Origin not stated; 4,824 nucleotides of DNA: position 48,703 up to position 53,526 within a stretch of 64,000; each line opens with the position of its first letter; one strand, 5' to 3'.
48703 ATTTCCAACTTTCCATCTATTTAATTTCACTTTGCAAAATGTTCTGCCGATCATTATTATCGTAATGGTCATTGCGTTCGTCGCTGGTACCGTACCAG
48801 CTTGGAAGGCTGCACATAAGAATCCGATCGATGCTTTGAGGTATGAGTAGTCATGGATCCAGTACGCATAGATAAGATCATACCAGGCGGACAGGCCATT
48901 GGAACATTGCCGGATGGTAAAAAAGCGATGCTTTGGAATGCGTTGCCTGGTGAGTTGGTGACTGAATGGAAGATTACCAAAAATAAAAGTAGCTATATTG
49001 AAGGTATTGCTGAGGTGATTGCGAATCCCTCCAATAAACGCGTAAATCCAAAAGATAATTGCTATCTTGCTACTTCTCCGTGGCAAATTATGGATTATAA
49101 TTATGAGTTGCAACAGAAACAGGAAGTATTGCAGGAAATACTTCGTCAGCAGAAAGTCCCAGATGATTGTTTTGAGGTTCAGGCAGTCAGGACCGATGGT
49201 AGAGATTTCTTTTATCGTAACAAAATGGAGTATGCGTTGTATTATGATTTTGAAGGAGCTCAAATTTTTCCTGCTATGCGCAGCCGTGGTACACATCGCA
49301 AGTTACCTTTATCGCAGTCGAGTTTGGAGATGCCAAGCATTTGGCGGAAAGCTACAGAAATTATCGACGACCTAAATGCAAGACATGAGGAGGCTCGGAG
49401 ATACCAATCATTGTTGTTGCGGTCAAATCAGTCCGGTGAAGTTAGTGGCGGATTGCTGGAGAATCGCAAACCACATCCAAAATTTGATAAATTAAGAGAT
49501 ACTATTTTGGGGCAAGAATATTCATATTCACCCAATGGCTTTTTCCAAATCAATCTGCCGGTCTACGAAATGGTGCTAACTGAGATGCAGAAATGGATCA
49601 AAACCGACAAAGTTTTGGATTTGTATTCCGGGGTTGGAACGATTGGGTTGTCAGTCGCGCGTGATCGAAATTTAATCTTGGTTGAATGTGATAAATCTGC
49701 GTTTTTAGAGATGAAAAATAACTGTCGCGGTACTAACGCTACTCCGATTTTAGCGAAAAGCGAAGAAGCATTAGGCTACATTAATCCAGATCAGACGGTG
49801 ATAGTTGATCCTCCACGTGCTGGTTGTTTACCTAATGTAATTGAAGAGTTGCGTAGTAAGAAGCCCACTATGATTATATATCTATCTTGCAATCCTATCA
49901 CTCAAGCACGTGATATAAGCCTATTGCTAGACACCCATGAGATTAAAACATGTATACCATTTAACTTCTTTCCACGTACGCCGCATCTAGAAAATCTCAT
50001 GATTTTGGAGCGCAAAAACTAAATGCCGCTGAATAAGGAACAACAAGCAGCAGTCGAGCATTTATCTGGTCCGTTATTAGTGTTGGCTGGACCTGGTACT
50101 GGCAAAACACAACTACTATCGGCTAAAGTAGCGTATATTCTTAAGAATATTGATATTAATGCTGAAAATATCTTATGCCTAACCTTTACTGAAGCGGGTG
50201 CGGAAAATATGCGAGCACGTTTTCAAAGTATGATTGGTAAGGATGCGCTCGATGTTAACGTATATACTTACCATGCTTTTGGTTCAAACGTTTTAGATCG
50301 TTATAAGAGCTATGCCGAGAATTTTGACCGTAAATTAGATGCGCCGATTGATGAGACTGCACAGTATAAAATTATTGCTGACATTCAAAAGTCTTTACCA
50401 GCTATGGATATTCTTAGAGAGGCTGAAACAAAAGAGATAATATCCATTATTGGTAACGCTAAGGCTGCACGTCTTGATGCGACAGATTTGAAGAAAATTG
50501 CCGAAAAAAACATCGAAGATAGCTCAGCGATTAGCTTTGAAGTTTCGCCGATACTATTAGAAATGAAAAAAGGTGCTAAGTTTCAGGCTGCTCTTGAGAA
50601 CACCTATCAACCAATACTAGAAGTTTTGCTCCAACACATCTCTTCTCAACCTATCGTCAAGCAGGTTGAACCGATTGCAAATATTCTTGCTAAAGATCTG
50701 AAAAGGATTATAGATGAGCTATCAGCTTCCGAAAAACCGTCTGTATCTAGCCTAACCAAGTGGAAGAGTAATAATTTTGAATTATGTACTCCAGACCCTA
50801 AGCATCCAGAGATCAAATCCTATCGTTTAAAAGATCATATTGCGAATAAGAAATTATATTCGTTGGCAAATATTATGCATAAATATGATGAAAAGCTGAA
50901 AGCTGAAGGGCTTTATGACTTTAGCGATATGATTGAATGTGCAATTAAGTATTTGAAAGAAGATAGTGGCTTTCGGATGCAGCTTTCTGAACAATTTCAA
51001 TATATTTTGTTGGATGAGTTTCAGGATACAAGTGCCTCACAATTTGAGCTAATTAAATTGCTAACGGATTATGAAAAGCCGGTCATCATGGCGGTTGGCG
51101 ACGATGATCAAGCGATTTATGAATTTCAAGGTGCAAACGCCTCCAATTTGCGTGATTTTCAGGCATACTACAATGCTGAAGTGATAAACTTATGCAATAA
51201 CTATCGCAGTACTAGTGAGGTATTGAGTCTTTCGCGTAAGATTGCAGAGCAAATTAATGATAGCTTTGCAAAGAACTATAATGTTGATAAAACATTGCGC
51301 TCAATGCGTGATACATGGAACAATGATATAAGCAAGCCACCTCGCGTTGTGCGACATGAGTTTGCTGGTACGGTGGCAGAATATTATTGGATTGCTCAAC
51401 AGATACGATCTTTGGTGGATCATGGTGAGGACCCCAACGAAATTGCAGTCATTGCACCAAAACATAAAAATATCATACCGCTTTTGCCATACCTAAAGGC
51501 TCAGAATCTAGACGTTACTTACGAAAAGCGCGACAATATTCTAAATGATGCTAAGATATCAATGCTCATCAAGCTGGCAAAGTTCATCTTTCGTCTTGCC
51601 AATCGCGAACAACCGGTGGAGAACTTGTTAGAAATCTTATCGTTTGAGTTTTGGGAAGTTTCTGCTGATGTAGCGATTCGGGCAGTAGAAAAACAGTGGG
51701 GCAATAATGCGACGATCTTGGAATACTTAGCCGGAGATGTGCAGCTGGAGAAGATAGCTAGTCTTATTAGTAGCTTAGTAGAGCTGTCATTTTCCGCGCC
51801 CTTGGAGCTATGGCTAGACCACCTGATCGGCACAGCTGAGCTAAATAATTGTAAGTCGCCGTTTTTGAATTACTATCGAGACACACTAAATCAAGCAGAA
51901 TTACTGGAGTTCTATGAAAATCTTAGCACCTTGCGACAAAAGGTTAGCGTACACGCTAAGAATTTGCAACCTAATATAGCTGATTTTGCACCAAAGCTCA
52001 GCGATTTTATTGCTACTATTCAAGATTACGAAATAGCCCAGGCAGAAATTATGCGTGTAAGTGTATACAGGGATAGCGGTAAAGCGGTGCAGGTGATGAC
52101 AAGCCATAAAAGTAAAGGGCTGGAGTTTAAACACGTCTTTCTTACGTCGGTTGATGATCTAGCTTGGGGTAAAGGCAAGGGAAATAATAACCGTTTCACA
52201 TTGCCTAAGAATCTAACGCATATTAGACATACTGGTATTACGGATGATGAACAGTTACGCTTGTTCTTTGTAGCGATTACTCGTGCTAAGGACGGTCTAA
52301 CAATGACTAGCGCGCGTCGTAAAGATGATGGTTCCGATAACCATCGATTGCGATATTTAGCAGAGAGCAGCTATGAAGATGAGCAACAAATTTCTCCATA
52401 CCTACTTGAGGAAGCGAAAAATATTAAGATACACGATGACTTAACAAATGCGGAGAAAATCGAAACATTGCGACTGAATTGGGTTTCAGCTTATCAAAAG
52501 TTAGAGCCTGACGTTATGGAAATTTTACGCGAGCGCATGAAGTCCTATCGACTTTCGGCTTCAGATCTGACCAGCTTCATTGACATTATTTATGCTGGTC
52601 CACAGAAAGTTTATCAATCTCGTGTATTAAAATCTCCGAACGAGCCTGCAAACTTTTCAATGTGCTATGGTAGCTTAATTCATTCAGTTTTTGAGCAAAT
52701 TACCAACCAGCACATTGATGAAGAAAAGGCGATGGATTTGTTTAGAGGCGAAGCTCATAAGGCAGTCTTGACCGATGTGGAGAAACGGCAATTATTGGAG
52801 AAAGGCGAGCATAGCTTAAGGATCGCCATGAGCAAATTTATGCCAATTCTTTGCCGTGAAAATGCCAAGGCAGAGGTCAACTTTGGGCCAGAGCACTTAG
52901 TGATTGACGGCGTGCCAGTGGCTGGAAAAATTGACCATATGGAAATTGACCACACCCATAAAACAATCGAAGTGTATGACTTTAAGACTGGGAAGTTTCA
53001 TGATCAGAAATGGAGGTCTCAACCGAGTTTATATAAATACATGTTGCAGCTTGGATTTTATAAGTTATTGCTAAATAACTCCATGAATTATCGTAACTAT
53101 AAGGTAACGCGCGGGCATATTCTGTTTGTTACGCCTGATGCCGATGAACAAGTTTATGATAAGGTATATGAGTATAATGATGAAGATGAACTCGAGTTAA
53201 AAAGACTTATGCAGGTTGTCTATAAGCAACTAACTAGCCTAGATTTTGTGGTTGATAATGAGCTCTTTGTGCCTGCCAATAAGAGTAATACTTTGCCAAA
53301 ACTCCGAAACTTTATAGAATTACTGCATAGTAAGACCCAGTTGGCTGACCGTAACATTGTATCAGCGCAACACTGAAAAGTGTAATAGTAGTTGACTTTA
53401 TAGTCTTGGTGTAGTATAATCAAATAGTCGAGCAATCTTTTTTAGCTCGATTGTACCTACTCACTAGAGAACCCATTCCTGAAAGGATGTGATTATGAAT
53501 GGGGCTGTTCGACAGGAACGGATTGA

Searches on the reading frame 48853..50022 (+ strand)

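Call 26: search_protein_families(library=pfam, proteins=[window:48853-50022:+], max_evalue=0.001)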
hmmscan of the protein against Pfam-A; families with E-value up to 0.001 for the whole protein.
window:48853-50022:+ (389 aa): 2 families
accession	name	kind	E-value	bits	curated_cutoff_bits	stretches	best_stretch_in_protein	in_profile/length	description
PF05958.17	tRNA_U5-meth_tr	-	1.6e-18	67.3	23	1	314-388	285-357/357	tRNA (Uracil-5-)-methyltransferase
PF03602.21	Cons_hypoth95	-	5.6e-06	26.6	24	1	245-337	36-140/182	Conserved hypothetical protein 95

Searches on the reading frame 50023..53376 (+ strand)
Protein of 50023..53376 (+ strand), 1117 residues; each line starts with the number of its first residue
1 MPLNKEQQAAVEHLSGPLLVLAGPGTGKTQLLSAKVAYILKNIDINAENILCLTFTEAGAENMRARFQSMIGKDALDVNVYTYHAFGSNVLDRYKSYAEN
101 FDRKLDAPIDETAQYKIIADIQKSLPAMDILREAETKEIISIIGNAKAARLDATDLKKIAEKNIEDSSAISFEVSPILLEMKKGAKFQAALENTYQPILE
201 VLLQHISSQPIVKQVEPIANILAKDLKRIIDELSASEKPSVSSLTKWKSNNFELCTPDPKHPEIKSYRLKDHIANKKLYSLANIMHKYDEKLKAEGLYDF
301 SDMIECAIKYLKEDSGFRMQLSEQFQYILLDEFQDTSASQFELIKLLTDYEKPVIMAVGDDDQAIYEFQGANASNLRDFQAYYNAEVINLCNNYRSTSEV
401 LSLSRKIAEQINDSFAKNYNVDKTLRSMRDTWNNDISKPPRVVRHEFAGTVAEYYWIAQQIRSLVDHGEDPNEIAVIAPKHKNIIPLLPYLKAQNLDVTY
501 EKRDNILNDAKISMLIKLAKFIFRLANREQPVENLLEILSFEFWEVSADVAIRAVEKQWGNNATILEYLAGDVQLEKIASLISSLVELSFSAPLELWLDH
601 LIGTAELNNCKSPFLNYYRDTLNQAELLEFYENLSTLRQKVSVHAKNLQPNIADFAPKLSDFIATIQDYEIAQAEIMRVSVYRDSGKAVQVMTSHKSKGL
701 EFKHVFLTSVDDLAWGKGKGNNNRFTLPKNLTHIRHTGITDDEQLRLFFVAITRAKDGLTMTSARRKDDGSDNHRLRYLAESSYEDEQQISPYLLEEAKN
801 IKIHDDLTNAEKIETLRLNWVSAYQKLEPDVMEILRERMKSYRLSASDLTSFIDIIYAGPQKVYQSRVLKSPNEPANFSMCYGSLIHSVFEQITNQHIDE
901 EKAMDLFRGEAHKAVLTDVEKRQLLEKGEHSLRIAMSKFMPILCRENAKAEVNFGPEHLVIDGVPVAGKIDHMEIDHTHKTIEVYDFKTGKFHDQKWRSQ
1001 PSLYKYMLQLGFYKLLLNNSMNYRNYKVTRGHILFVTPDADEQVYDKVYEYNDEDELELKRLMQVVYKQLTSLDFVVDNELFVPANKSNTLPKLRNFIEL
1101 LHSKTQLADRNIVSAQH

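Call 11: search_protein_families(library=pfam, proteins=[window:50023-53376:+], max_evalue=0.01)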
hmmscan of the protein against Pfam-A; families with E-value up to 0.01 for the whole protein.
window:50023-53376:+ (1117 aa): 8 families
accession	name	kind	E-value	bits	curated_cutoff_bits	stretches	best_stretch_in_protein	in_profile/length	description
PF00580.27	UvrD-helicase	-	4.9e-61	207.2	23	1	3-382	1-269/271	UvrD/REP helicase N-terminal domain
PF13361.12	UvrD_C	-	1.8e-25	90.5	25.6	1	388-765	1-349/350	UvrD-like helicase C-terminal domain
PF13245.12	AAA_19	-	2.8e-18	66.8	25.1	1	7-368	1-133/134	AAA domain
PF12705.13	PDDEXK_1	-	3.7e-13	50.4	22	1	867-1070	21-221/247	PD-(D/E)XK nuclease superfamily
PF13538.12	UvrD_C_2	-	5.8e-08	32.9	27.4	1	691-711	4-24/52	UvrD-like helicase C-terminal domain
PF01443.25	Viral_helicase1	-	1.2e-05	25.7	21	0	317-399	50-135/228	Viral superfamily 1 RNA helicase core domain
PF13604.12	AAA_30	-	1.4e-05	25.4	27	1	3-66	2-65/191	AAA domain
PF13087.12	AAA_12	-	0.00012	22.2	27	0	658-762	109-191/195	AAA domain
